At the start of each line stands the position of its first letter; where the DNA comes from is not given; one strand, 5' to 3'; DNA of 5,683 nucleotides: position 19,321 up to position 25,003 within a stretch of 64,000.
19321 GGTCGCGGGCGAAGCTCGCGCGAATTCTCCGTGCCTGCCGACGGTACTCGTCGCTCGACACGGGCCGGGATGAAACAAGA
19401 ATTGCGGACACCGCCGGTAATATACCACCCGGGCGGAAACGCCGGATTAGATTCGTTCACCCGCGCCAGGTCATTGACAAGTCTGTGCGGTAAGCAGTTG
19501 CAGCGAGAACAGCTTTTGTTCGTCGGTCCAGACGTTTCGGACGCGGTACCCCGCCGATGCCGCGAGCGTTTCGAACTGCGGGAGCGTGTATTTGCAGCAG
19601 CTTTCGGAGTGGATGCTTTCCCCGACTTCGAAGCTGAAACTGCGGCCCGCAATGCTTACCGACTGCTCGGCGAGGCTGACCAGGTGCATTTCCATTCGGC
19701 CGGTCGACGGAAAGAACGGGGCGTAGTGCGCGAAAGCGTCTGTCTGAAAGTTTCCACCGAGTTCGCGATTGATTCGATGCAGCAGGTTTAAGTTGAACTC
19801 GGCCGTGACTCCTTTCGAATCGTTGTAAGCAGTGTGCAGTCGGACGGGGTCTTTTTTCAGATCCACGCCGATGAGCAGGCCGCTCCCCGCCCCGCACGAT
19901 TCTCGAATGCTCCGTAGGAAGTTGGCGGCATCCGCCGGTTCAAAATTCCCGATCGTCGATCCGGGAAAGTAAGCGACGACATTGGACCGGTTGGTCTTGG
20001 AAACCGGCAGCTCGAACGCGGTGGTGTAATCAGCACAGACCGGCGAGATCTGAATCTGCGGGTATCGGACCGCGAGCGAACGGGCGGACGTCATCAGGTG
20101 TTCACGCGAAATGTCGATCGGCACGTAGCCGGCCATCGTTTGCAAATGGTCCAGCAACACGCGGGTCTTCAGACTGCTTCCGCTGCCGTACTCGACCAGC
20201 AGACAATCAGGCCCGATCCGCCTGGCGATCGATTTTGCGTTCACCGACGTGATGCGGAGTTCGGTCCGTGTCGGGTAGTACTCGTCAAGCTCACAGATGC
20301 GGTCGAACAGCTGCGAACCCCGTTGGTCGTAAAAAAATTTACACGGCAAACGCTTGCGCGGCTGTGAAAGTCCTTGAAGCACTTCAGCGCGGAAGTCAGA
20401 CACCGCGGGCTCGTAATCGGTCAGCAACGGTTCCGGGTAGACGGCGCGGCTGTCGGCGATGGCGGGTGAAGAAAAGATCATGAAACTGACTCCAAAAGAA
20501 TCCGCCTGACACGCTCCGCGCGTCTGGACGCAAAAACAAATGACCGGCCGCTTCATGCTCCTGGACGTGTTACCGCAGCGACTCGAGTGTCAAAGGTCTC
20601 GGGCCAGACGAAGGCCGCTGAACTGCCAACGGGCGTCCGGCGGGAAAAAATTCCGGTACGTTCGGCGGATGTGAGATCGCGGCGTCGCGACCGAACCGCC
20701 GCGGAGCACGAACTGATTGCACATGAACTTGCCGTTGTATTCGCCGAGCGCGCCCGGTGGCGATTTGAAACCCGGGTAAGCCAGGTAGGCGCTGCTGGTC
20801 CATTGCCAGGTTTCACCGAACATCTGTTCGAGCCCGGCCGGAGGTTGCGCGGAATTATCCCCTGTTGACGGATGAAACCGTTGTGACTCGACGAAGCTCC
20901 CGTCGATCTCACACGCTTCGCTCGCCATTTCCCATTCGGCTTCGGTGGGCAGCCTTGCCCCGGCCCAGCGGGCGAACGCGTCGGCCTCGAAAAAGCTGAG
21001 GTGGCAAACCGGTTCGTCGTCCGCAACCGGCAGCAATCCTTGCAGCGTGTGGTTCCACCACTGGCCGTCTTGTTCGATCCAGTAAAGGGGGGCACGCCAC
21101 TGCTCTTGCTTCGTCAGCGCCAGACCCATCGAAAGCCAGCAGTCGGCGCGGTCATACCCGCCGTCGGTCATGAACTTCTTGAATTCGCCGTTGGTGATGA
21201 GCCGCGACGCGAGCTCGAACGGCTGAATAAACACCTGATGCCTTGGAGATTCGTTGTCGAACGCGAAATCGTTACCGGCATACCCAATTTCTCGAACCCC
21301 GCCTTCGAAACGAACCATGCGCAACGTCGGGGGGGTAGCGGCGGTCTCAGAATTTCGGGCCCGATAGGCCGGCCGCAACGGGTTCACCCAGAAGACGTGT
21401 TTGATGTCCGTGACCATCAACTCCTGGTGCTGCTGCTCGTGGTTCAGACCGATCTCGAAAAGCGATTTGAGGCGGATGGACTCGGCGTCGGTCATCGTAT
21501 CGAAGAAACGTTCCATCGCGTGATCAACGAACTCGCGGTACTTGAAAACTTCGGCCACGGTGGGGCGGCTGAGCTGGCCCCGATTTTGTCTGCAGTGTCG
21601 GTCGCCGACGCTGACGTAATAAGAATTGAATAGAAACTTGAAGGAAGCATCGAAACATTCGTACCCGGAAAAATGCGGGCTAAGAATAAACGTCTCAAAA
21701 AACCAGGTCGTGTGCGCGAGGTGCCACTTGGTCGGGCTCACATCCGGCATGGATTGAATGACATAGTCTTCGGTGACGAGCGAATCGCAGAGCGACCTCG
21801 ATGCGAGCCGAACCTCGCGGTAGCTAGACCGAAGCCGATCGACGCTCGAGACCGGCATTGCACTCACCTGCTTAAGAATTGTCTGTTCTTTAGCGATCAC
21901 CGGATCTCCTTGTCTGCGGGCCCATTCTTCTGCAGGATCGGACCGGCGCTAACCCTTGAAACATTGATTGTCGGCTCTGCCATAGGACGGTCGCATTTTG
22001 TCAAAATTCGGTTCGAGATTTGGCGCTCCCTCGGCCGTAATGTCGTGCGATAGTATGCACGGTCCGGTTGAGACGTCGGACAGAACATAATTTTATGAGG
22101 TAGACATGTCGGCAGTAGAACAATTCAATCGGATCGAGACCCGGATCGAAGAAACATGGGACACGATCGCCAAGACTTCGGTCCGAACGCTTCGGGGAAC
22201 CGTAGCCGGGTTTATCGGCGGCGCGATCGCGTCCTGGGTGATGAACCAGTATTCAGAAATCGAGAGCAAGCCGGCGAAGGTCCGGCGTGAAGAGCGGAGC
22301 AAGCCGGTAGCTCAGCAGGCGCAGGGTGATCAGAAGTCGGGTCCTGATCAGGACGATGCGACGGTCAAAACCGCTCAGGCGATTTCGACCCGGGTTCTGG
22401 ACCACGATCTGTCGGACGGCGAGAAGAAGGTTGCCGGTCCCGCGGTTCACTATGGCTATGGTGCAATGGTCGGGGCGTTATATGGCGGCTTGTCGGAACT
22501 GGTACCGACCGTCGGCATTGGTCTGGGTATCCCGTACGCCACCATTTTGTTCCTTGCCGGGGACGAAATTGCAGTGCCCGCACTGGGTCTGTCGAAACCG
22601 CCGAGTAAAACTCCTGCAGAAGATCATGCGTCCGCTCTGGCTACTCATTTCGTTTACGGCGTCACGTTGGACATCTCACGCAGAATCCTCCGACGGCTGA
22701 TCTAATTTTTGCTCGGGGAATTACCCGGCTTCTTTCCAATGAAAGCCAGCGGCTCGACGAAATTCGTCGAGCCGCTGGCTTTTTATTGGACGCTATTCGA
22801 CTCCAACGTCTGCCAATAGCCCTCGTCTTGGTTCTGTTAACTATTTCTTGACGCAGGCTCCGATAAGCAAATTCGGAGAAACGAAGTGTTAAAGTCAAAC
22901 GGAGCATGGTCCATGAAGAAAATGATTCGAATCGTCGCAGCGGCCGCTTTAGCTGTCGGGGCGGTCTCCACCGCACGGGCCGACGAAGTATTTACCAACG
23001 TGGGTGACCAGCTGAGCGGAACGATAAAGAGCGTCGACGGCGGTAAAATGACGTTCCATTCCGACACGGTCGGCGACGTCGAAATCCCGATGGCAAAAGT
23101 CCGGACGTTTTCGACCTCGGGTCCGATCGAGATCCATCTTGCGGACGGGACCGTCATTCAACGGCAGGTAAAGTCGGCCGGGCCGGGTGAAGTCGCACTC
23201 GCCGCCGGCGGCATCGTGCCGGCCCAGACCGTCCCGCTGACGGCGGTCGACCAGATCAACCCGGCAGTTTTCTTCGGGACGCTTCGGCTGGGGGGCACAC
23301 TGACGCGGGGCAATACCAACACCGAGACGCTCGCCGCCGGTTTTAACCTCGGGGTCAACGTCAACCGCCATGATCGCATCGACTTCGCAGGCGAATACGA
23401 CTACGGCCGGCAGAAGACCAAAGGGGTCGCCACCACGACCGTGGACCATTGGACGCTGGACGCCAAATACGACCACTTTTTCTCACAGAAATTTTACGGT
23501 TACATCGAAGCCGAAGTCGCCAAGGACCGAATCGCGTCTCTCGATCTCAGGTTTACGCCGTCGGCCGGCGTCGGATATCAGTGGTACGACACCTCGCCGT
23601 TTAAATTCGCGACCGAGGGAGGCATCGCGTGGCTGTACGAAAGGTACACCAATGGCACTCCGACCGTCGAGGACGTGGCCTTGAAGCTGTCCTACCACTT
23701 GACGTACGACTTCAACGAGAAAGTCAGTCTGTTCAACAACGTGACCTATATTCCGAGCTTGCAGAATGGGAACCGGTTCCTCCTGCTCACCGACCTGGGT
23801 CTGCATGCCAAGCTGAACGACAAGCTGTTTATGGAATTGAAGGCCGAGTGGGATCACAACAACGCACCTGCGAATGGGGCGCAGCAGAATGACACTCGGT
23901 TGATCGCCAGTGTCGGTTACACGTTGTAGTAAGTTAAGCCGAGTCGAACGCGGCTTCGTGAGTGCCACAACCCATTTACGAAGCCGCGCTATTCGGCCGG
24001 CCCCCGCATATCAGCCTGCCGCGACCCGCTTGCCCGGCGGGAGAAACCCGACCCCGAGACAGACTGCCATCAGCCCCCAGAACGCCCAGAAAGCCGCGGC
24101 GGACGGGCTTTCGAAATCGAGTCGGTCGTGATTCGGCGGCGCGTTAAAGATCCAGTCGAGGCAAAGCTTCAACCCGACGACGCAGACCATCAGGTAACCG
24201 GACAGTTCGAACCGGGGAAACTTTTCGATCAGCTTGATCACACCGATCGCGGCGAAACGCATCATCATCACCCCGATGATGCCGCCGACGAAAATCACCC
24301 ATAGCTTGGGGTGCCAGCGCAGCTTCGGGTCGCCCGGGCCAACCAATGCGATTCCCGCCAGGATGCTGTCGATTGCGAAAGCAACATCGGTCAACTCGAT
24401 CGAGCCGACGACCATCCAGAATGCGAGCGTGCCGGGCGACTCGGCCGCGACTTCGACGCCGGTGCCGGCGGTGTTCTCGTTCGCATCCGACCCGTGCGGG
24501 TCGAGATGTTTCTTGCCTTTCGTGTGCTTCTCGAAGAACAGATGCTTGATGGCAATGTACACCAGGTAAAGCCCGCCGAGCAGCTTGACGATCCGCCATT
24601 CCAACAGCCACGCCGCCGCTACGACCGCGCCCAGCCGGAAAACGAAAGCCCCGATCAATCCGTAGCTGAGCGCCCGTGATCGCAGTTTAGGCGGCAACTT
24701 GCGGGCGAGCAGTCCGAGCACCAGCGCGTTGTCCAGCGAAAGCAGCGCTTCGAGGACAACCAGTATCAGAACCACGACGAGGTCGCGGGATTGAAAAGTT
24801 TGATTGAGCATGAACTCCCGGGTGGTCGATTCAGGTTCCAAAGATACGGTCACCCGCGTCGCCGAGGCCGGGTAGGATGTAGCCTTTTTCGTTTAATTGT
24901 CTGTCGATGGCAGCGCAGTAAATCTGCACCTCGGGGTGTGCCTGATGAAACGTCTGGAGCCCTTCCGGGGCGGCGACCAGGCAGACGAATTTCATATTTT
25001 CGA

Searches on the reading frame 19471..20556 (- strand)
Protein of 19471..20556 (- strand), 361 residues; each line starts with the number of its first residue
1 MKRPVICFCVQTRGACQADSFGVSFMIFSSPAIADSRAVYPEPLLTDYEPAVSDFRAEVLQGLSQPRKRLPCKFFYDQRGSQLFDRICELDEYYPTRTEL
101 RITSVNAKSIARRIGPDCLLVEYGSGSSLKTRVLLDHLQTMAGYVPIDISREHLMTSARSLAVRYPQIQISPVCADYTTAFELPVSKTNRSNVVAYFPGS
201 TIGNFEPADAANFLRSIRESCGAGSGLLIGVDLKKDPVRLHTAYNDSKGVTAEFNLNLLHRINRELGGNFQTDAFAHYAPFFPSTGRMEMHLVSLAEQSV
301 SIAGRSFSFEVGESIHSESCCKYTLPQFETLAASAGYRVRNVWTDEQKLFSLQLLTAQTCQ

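Call 4: search_protein_families(library=pfam, proteins=[window:19471-20556:-], max_evalue=0.01)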
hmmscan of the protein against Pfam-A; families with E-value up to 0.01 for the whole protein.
window:19471-20556:- (361 aa): 1 family
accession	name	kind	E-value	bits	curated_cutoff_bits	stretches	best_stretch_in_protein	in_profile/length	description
PF10017.15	Methyltransf_33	-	1.3e-110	369.7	23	1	55-356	1-303/304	Histidine-specific methyltransferase, SAM-dependent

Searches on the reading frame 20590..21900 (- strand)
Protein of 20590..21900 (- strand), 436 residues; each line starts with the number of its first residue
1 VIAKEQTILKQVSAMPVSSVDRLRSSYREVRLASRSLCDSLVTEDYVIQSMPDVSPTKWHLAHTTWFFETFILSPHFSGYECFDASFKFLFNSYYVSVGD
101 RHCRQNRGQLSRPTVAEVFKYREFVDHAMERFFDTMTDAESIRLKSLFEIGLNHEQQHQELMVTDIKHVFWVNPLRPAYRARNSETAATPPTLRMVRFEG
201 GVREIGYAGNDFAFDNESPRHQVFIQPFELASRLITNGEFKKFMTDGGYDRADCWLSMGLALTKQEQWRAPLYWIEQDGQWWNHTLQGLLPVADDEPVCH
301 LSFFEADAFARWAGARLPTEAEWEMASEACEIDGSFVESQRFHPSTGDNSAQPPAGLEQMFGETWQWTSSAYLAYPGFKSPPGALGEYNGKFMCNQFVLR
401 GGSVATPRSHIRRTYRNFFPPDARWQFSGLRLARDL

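Call 7: search_protein_families(library=pfam, proteins=[window:20590-21900:-], max_evalue=0.001)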
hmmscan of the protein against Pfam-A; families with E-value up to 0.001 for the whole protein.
window:20590-21900:- (436 aa): 2 families
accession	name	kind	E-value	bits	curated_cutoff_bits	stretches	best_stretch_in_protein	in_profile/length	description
PF03781.23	FGE-sulfatase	-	1.2e-38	133.7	23.3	2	194-344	4-139/255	Sulfatase-modifying factor enzyme 1-like domain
PF12867.12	DinB_2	-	1.5e-07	32.3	24.8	1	28-162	3-128/128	DinB superfamily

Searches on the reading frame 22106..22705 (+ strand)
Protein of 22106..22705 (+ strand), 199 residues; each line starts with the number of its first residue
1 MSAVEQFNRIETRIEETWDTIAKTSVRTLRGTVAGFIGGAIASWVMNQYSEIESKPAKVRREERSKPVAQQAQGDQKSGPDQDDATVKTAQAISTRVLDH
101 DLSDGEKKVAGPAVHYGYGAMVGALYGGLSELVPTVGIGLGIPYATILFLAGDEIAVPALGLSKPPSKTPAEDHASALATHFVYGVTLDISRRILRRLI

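Call 7: search_protein_families(library=pfam, proteins=[window:22106-22705:+], max_evalue=0.001)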
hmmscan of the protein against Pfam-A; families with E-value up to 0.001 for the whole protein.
window:22106-22705:+ (199 aa): 1 family
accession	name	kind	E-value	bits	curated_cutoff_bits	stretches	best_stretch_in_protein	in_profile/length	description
PF07274.17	DUF1440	-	1.2e-11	45.3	34.7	1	102-189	47-134/135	Protein of unknown function (DUF1440)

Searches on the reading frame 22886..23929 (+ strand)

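Call 7: search_protein_families(library=pfam, proteins=[window:22886-23929:+], max_evalue=0.001)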
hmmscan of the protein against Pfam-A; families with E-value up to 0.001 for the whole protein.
window:22886-23929:+ (347 aa): 1 family
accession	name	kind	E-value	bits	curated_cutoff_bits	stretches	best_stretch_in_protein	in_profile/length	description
PF04338.18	DUF481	-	8.8e-44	150.5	21.1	1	134-346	2-209/210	Protein of unknown function, DUF481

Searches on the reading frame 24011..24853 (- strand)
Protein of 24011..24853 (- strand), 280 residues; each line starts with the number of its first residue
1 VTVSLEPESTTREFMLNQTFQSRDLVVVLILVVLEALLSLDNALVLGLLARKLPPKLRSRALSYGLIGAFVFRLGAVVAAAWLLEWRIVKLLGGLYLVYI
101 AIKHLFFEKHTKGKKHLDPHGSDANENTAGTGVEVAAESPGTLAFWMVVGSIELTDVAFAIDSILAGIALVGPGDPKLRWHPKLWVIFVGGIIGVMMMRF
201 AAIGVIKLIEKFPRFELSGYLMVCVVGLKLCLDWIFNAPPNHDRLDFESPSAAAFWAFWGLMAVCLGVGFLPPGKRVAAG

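Call 7: search_protein_families(library=pfam, proteins=[window:24011-24853:-], max_evalue=0.001)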
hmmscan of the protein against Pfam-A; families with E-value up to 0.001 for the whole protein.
window:24011-24853:- (280 aa): 2 families
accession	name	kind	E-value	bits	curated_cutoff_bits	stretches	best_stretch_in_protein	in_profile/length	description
PF03741.22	TerC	-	2.3e-45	154.9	27.8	1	31-233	3-177/178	Integral membrane protein TerC family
PF01810.24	LysE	-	0.00088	19.2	25.6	0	86-156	59-127/193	LysE type translocator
